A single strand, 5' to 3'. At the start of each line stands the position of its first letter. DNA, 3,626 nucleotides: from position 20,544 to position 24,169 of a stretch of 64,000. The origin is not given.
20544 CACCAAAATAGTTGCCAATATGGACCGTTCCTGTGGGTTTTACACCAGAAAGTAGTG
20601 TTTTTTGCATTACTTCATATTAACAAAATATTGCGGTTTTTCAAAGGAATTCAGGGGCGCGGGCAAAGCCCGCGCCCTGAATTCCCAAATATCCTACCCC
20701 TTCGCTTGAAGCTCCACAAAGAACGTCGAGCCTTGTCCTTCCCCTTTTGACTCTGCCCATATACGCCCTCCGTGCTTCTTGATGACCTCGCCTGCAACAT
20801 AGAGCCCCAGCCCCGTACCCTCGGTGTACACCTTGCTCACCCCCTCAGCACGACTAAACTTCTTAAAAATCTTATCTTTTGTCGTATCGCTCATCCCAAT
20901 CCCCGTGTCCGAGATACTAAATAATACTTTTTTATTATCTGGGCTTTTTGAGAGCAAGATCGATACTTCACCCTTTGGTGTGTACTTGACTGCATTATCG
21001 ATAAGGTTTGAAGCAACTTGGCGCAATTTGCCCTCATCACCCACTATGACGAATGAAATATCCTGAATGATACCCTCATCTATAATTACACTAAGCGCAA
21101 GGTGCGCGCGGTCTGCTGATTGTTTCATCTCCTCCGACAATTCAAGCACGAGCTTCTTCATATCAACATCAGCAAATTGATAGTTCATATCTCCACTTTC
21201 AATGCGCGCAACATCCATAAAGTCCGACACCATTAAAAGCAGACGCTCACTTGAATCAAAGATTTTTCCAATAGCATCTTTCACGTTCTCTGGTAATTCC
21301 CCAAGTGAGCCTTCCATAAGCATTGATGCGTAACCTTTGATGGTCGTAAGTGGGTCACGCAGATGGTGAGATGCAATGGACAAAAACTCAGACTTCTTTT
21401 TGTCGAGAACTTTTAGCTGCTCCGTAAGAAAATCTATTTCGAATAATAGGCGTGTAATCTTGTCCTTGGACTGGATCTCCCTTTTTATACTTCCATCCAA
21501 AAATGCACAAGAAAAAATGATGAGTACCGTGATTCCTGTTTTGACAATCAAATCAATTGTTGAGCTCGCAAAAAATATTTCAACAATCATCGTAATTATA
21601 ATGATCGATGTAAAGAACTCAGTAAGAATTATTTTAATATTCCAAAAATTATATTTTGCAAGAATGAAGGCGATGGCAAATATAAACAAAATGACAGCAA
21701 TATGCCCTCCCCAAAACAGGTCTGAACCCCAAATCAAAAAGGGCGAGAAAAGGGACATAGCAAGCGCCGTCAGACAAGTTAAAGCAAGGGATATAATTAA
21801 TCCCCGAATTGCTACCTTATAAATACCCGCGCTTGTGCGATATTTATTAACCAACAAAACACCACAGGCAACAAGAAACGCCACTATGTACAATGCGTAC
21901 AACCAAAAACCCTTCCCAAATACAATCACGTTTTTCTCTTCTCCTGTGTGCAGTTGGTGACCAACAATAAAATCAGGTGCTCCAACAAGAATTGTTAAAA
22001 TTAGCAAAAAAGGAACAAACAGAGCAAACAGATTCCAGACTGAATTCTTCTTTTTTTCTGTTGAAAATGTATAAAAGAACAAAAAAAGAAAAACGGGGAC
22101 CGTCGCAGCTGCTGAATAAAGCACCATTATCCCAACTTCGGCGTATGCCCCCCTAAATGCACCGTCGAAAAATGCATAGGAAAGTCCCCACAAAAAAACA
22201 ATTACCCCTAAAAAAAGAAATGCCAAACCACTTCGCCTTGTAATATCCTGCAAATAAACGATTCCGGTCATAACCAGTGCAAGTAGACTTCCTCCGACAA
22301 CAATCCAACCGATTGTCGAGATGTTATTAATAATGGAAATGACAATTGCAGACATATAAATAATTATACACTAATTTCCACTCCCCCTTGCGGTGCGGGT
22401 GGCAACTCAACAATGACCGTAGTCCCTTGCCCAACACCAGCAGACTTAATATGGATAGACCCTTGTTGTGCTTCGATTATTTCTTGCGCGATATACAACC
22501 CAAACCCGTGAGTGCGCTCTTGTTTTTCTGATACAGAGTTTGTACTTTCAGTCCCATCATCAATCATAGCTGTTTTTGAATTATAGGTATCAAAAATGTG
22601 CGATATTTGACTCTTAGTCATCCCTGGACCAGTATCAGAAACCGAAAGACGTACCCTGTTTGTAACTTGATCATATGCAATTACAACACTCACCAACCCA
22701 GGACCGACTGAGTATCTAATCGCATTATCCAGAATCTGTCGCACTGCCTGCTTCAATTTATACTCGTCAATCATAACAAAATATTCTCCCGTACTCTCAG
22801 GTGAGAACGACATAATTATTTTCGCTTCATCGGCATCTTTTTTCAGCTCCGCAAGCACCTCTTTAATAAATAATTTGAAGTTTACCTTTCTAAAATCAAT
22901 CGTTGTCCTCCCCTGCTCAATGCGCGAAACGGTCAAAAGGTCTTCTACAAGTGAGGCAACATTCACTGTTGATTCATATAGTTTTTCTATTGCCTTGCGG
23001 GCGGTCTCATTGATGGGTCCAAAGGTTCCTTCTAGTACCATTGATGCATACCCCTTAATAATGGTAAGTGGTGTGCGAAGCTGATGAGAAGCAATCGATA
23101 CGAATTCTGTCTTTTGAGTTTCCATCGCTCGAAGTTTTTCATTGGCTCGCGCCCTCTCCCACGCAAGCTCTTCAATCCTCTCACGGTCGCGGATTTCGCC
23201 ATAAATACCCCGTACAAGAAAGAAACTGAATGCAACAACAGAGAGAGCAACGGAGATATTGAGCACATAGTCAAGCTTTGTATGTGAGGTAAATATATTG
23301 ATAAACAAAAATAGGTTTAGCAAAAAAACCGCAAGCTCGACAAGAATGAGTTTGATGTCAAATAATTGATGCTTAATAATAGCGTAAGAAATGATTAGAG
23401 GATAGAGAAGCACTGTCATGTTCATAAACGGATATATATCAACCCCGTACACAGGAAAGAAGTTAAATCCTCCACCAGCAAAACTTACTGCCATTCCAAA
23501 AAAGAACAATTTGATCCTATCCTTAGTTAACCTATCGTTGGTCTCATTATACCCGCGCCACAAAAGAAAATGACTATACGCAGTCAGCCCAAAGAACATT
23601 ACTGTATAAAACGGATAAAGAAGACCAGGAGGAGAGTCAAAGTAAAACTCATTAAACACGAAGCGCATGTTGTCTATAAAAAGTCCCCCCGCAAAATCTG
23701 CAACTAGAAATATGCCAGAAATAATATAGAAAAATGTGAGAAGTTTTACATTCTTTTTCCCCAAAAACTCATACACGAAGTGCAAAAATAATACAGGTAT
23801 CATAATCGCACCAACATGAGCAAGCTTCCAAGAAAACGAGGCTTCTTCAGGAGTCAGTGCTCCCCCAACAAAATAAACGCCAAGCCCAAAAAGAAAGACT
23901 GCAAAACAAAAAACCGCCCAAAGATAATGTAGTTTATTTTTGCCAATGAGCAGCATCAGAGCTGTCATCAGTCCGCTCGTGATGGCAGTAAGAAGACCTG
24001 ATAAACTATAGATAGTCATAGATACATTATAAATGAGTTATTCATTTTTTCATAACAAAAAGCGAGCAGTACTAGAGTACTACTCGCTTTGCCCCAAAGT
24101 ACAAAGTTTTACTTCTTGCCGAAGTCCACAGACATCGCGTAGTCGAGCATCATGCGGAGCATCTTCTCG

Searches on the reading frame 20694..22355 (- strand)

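Call 97: search_protein_families(library=pfam, proteins=[window:20694-22355:-], max_evalue=0.001)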
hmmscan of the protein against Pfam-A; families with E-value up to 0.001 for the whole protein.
window:20694-22355:- (553 aa): 3 families
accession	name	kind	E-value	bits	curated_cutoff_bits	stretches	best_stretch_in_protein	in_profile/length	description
PF02518.31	HATPase_c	-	1.9e-26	93.1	26.4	1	439-551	1-109/111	Histidine kinase-, DNA gyrase B-, and HSP90-like ATPase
PF00512.31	HisKA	-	6.6e-17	61.8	26.9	1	321-388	2-66/66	His Kinase A (phospho-acceptor) domain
PF16927.11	HisKA_7TM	-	1.8e-09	38.2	28.6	1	23-239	6-221/224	N-terminal 7TM region of histidine kinase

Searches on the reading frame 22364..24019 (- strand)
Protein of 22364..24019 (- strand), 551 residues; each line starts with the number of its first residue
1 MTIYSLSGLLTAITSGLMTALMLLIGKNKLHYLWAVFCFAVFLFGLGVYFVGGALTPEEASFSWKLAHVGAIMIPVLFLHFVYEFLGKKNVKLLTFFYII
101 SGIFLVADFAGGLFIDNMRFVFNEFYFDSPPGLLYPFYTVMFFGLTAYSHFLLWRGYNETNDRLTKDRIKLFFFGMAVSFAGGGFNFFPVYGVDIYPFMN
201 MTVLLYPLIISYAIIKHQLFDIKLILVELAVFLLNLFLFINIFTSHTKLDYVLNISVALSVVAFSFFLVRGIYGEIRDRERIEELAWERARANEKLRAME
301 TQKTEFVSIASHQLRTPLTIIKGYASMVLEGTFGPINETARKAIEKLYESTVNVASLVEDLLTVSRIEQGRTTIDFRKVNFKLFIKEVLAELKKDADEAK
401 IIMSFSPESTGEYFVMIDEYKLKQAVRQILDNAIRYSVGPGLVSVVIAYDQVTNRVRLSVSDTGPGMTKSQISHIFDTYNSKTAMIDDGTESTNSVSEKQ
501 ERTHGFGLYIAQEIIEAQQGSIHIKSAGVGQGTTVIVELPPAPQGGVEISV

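Call 97: search_protein_families(library=pfam, proteins=[window:22364-24019:-], max_evalue=0.001)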
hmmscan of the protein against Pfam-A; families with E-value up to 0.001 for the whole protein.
window:22364-24019:- (551 aa): 3 families
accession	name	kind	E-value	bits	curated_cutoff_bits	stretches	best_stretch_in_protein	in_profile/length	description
PF02518.31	HATPase_c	-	2.6e-21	76.6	26.4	1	418-542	2-110/111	Histidine kinase-, DNA gyrase B-, and HSP90-like ATPase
PF00512.31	HisKA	-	3e-16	59.6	26.9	1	302-370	1-66/66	His Kinase A (phospho-acceptor) domain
PF16927.11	HisKA_7TM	-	1.1e-11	45.4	28.6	1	10-222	4-222/224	N-terminal 7TM region of histidine kinase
